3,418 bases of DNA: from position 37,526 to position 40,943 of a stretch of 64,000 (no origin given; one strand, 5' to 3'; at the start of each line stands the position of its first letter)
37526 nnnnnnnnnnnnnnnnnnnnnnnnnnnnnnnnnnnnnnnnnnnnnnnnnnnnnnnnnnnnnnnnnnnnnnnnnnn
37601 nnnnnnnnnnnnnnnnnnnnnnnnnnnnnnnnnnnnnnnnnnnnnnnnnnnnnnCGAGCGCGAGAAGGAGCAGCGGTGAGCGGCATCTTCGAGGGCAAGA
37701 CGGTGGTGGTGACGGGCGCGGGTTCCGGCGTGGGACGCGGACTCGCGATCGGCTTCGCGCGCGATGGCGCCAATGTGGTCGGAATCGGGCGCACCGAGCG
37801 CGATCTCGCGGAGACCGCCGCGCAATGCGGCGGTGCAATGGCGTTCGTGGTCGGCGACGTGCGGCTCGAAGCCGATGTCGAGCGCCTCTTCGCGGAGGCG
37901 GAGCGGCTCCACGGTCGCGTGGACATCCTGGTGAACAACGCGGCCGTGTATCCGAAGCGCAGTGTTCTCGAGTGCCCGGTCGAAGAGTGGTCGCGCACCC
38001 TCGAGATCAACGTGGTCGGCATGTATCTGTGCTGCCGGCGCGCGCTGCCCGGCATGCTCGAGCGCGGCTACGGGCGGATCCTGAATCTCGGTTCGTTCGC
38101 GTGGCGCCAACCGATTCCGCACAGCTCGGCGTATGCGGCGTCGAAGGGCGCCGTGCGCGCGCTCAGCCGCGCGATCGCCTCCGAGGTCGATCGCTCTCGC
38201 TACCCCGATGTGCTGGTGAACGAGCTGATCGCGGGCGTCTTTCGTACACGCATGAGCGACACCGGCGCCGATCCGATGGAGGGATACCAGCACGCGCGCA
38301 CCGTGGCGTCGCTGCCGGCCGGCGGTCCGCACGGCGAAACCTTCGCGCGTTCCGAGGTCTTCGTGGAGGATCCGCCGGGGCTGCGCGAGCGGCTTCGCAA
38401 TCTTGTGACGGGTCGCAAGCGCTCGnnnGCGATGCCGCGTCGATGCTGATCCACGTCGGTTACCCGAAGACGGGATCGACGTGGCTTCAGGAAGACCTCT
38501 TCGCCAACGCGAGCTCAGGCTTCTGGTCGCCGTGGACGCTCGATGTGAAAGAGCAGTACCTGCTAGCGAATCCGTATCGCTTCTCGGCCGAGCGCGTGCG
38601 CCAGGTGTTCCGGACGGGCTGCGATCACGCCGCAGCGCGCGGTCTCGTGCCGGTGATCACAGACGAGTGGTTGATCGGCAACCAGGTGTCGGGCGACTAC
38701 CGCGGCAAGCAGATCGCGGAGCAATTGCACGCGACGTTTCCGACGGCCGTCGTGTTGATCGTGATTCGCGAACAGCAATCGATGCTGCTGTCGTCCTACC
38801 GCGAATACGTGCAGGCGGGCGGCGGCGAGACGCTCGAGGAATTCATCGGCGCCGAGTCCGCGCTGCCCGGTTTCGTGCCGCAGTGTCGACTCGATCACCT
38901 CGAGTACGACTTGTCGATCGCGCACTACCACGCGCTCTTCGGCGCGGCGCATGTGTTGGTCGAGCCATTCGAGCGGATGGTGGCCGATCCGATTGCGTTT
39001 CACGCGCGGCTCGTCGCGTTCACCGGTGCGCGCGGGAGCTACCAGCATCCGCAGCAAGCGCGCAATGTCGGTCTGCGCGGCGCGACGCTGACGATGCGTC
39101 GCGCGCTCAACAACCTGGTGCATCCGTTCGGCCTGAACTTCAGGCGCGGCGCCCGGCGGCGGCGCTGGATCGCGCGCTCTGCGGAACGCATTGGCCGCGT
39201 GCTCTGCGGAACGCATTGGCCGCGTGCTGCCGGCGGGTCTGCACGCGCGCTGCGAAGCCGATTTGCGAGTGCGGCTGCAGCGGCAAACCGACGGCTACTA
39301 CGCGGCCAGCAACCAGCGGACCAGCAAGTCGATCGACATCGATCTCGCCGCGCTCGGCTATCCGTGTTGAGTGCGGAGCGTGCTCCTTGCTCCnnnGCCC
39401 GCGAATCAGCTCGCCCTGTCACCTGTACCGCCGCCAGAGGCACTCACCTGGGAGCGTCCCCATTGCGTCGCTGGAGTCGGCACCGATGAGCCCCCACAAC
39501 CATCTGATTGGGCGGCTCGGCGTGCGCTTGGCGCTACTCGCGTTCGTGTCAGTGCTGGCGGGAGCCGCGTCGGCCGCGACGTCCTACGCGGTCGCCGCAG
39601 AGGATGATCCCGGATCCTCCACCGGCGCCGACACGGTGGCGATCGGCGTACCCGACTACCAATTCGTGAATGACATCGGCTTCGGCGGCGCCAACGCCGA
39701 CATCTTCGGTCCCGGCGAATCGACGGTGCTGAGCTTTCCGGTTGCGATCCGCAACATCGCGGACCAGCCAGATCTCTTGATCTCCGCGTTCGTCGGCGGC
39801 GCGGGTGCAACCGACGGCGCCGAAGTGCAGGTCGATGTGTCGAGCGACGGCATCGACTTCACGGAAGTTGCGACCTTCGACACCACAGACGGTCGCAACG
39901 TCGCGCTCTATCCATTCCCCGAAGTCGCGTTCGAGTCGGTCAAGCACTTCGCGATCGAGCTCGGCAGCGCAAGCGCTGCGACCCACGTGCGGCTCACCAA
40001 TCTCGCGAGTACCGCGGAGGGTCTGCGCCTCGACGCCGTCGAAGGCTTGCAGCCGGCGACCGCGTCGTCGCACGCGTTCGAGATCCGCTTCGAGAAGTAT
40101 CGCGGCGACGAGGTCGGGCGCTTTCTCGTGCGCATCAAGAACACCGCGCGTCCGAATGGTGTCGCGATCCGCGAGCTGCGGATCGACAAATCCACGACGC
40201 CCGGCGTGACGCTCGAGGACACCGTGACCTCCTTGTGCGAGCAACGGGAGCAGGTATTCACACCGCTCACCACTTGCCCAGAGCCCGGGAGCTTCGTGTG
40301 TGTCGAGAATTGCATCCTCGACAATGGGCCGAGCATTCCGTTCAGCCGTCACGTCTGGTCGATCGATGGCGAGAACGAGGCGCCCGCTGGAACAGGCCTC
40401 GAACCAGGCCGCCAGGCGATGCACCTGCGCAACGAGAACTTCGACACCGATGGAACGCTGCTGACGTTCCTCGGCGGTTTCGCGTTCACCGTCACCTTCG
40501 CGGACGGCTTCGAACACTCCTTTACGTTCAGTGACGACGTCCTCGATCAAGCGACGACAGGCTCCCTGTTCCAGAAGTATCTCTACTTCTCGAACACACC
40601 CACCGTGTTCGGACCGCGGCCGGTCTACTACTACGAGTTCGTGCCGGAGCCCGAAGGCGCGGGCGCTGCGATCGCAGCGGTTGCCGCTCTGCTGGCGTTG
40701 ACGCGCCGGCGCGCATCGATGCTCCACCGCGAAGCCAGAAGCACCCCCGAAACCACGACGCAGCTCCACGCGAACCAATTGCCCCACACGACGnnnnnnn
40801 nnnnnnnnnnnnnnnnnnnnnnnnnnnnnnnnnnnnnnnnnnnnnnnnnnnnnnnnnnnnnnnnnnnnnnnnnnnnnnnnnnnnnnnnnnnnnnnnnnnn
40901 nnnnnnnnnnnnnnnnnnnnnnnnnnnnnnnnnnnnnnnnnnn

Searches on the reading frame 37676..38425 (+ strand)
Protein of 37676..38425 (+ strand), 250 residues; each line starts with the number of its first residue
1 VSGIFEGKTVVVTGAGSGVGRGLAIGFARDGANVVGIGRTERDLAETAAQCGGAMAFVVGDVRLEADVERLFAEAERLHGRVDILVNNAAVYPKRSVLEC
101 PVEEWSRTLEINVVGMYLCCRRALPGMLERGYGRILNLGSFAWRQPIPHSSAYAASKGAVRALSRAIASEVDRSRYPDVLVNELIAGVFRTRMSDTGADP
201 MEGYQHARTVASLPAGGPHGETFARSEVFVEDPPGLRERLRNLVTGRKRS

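Call 56: find_encoding_contigs(protein=window:37676-38425:+, flank=10000, max_places=10)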
Protein window:37676-38425:+ (250 aa): 1 contig read that carries it; 1 place shown.
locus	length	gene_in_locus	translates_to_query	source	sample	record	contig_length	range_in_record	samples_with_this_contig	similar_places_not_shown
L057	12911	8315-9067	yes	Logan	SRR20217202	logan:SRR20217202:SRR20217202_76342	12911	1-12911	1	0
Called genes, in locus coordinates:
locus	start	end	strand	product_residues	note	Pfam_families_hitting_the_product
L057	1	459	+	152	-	?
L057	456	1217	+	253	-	-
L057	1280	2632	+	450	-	PF18998:Flg_new_2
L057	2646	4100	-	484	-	PF01943:Polysacc_synt, PF13440:Polysacc_synt_3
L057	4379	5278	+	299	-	PF00535:Glycos_transf_2, PF13641:Glyco_tranf_2_3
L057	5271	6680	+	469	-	PF13472:Lipase_GDSL_2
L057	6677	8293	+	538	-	PF00732:GMC_oxred_N, PF00890:FAD_binding_2 (faint), PF01266:DAO, PF13450:NAD_binding_8 (weak), PF05199:GMC_oxred_C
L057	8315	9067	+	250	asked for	PF00106:adh_short, PF08659:KR (weak), PF13561:adh_short_C2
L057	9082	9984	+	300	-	PF13469:Sulfotransfer_3 (faint)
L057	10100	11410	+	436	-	-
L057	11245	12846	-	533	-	PF20154:LNT_N, PF00795:CN_hydrolase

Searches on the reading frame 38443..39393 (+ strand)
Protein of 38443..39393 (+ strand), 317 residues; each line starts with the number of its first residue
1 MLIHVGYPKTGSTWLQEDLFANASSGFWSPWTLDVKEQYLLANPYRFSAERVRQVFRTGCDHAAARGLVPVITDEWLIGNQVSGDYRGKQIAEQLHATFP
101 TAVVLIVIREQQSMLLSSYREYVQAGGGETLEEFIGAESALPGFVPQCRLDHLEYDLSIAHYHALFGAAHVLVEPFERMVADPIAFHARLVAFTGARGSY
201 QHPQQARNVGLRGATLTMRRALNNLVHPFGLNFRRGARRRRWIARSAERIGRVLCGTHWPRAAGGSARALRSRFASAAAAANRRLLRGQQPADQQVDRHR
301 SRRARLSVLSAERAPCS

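Call 44: find_encoding_contigs(protein=window:38443-39393:+, flank=10000, max_places=6)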
Protein window:38443-39393:+ (317 aa): no gene with exactly this product is on record in the collection.

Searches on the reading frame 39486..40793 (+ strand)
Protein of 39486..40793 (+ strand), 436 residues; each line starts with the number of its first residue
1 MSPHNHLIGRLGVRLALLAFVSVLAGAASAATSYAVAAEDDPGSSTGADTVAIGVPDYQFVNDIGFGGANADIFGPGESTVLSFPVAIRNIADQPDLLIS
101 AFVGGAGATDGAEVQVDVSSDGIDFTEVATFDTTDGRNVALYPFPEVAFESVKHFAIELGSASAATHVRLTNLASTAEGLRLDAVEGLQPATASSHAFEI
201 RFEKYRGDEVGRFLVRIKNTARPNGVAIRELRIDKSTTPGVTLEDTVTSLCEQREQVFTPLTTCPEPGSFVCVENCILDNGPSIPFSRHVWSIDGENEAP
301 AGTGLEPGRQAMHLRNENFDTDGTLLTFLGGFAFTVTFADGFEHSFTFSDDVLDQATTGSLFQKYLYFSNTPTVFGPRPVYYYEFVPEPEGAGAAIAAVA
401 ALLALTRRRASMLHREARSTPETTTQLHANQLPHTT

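Call 55: find_encoding_contigs(protein=window:39486-40793:+, flank=10000, max_places=10)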
Protein window:39486-40793:+ (436 aa): 1 contig read that carries it; 1 place shown.
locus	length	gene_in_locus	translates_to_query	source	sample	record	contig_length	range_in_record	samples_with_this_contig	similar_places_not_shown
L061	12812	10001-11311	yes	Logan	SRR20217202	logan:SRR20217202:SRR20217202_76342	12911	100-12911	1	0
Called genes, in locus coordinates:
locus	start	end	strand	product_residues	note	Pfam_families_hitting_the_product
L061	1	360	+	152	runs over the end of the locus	?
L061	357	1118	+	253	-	-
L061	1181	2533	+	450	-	PF18998:Flg_new_2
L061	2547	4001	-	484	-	PF01943:Polysacc_synt, PF13440:Polysacc_synt_3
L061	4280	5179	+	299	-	PF00535:Glycos_transf_2, PF13641:Glyco_tranf_2_3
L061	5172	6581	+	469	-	PF13472:Lipase_GDSL_2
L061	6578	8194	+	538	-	PF00732:GMC_oxred_N, PF00890:FAD_binding_2 (faint), PF01266:DAO, PF13450:NAD_binding_8 (weak), PF05199:GMC_oxred_C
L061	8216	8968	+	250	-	PF00106:adh_short, PF08659:KR (weak), PF13561:adh_short_C2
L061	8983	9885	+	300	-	PF13469:Sulfotransfer_3 (faint)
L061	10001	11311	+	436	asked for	-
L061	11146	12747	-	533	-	PF20154:LNT_N, PF00795:CN_hydrolase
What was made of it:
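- Tried and rejected: Only SRR20217202 has it assembled (calls 44, 55, 56).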
